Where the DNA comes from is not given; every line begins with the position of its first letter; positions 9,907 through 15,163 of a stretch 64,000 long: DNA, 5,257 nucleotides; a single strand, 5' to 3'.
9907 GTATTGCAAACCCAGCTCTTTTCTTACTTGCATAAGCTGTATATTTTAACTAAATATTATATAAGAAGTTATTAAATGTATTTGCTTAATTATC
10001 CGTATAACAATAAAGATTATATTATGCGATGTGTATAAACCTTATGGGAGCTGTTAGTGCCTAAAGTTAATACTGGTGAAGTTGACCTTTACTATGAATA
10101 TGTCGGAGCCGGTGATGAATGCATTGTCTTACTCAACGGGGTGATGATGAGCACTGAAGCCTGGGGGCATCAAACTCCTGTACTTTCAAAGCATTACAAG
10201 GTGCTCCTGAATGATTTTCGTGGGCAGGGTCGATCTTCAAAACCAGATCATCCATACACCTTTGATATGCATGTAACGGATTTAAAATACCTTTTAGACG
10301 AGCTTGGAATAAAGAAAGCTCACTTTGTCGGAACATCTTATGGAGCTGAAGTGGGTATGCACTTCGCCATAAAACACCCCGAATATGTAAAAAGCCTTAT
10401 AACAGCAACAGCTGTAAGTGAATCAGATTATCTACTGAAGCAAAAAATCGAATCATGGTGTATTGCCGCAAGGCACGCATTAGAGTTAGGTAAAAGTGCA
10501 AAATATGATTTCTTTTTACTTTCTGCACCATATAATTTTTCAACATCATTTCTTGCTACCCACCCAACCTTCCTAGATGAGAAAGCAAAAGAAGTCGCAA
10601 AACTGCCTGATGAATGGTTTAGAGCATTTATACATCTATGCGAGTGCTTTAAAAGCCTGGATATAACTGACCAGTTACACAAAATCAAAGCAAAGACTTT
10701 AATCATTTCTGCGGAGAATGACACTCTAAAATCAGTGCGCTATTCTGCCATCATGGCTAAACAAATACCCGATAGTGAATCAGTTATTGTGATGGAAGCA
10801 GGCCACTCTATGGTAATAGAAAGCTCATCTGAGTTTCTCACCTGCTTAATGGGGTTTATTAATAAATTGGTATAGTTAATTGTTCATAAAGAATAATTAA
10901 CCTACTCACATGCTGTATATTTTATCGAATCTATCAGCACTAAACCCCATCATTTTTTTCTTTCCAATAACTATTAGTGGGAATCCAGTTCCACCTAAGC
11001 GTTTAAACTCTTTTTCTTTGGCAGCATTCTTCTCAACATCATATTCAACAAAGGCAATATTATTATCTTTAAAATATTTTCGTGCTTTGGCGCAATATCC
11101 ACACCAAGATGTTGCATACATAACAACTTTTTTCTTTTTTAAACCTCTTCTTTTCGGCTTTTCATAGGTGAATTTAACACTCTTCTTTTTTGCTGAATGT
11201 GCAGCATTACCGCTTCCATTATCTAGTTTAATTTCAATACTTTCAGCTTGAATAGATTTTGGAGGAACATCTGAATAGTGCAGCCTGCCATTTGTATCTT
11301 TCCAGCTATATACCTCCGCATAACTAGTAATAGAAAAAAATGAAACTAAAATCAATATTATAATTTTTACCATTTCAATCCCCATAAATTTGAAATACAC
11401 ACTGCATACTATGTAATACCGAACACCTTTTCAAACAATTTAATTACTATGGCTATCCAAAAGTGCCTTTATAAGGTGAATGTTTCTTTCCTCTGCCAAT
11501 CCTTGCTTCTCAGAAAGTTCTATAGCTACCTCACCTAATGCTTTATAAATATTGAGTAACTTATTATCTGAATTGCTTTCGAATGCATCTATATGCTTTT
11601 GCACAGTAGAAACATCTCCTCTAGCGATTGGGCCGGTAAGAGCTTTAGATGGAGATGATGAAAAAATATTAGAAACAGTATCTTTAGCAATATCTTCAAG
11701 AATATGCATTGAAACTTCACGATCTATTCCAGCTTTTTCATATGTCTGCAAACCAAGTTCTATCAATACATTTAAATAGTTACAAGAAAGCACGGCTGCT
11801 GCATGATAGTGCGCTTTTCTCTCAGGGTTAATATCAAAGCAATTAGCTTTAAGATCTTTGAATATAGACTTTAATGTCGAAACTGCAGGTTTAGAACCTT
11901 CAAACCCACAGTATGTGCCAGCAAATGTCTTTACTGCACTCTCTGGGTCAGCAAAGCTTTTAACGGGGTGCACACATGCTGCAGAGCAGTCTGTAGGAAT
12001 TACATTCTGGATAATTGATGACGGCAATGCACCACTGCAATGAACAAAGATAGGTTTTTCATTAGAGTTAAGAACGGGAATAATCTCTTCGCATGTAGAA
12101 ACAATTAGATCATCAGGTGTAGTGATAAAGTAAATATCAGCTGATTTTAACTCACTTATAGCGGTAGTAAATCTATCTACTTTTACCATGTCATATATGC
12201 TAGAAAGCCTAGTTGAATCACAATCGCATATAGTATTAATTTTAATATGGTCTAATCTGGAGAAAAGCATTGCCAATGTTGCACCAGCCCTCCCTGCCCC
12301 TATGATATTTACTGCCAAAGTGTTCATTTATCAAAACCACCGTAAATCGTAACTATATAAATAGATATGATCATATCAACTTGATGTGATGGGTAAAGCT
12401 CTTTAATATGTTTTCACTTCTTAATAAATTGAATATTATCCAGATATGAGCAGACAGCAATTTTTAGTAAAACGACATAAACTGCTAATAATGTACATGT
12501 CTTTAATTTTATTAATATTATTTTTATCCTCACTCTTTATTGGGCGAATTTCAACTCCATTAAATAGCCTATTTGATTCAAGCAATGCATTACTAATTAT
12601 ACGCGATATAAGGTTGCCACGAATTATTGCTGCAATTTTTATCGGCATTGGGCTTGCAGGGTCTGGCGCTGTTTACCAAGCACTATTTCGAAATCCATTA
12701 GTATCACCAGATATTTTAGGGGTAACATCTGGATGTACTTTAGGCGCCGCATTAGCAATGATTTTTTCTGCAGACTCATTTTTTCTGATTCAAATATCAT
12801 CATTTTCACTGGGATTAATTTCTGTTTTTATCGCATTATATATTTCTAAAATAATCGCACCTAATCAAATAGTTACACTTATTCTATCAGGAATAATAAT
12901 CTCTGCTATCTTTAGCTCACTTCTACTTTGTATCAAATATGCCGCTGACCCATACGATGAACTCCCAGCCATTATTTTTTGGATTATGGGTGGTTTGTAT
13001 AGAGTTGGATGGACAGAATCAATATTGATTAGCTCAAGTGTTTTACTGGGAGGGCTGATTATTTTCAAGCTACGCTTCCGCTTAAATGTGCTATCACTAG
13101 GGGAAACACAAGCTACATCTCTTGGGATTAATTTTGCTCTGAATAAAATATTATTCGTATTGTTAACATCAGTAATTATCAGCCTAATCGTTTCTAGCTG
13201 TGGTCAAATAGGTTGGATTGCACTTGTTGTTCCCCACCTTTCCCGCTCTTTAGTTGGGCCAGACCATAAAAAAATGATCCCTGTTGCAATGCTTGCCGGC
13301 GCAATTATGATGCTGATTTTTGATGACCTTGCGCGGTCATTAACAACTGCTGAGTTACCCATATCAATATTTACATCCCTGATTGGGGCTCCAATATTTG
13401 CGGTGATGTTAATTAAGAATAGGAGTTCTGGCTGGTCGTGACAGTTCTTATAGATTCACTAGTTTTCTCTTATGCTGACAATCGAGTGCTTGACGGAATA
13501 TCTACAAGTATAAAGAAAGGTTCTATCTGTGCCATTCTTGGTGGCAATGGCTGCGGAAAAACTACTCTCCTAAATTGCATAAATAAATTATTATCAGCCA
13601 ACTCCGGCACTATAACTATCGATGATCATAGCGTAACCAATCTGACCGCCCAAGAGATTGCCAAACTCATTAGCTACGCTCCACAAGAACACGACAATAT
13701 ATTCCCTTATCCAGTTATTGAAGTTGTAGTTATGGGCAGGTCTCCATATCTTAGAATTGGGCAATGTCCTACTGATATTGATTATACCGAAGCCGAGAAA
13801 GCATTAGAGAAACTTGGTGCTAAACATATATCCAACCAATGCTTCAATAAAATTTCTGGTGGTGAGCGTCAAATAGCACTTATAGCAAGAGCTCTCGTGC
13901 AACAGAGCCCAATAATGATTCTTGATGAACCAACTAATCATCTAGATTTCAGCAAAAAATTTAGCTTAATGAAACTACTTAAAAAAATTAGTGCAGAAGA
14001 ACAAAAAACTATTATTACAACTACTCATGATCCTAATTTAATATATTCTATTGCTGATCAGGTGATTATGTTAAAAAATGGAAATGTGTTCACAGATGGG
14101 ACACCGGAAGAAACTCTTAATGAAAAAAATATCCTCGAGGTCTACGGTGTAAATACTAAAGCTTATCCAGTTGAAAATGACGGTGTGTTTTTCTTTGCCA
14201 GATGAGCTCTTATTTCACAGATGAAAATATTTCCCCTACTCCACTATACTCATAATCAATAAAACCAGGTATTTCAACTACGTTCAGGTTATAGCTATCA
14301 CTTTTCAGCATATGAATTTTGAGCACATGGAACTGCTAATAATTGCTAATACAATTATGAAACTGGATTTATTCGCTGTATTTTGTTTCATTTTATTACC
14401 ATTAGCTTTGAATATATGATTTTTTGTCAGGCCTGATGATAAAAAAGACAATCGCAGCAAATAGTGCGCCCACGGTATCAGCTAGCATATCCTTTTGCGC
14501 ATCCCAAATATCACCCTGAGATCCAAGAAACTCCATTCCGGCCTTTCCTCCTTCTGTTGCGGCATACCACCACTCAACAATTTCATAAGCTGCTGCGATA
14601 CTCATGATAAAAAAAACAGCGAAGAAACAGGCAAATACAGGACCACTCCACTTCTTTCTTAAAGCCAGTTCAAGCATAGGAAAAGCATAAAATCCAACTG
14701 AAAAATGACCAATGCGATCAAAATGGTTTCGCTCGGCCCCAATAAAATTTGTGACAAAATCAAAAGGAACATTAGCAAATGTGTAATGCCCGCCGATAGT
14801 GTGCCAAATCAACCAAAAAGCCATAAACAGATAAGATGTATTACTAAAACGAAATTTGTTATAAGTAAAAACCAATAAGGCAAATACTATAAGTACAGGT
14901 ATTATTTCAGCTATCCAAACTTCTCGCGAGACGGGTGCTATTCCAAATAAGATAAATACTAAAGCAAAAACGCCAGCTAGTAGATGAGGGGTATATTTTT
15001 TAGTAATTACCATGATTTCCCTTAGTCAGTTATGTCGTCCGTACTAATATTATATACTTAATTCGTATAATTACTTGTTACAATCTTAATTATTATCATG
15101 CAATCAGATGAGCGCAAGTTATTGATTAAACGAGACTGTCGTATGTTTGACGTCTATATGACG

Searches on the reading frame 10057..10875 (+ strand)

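Call 91: search_protein_families(library=pfam, proteins=[window:10057-10875:+], max_evalue=0.00001)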
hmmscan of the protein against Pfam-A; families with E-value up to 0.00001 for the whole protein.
window:10057-10875:+ (272 aa): 3 families
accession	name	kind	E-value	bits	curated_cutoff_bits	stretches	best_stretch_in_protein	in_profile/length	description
PF00561.26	Abhydrolase_1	-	4.5e-26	92.4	25.8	1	23-255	3-243/245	alpha/beta hydrolase fold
PF12697.13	Abhydrolase_6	-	7.4e-15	56.6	26.3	1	23-257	1-211/217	Alpha/beta hydrolase family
PF12146.15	Hydrolase_4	-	4.2e-13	49.6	27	1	21-256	5-238/239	Serine aminopeptidase, S33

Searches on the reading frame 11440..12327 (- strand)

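Call 91: search_protein_families(library=pfam, proteins=[window:11440-12327:-], max_evalue=0.00001)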
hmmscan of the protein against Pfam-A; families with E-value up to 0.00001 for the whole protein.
window:11440-12327:- (295 aa): 2 families
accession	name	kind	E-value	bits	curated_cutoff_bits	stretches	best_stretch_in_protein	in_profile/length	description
PF10728.14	DUF2520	-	3.3e-35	121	25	1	139-266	2-123/125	Domain of unknown function (DUF2520)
PF10727.15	Rossmann-like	-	1.1e-06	28.8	23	1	3-121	14-131/131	Rossmann-like domain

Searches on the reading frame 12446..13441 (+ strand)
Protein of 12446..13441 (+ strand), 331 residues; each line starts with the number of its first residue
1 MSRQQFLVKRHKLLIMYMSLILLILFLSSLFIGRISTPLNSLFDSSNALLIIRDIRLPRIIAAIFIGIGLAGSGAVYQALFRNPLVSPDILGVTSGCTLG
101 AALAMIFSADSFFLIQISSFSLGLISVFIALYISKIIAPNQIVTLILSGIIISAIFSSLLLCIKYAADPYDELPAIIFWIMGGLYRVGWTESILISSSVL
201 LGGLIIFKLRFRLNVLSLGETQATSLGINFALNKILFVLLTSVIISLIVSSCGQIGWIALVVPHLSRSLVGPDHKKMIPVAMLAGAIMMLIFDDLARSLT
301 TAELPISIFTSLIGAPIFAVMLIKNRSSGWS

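Call 91: search_protein_families(library=pfam, proteins=[window:12446-13441:+], max_evalue=0.00001)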
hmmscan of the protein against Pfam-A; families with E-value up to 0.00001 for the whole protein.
window:12446-13441:+ (331 aa): 1 family
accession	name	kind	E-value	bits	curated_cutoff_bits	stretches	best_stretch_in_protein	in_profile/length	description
PF01032.23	FecCD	-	1.5e-75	254.6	26.5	1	21-324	1-311/311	FecCD transport family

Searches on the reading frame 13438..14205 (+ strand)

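Call 91: search_protein_families(library=pfam, proteins=[window:13438-14205:+], max_evalue=0.00001)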
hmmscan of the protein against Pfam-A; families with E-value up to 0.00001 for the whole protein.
window:13438-14205:+ (255 aa): 4 families
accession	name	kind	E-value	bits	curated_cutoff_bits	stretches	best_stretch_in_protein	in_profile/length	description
PF00005.33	ABC_tran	-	1.3e-32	113.7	25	1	18-167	1-137/137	ABC transporter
PF13304.12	AAA_21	-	1.3e-14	55.4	27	1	129-202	228-303/304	AAA domain, putative AbiEii toxin, Type IV TA system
PF02463.25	SMC_N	-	1.3e-10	41.5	40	1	29-198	25-200/220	RecF/RecN/SMC N terminal domain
PF13175.12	AAA_15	-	1.3e-07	32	32.1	0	30-115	25-92/374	AAA ATPase domain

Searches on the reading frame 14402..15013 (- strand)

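Call 91: search_protein_families(library=pfam, proteins=[window:14402-15013:-], max_evalue=0.00001)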
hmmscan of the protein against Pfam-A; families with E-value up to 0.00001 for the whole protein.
window:14402-15013:- (203 aa): 1 family
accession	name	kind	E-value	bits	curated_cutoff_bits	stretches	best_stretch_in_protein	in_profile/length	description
PF09997.14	DUF2238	-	4.5e-52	176.1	26.4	1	41-178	1-139/140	Predicted membrane protein (DUF2238)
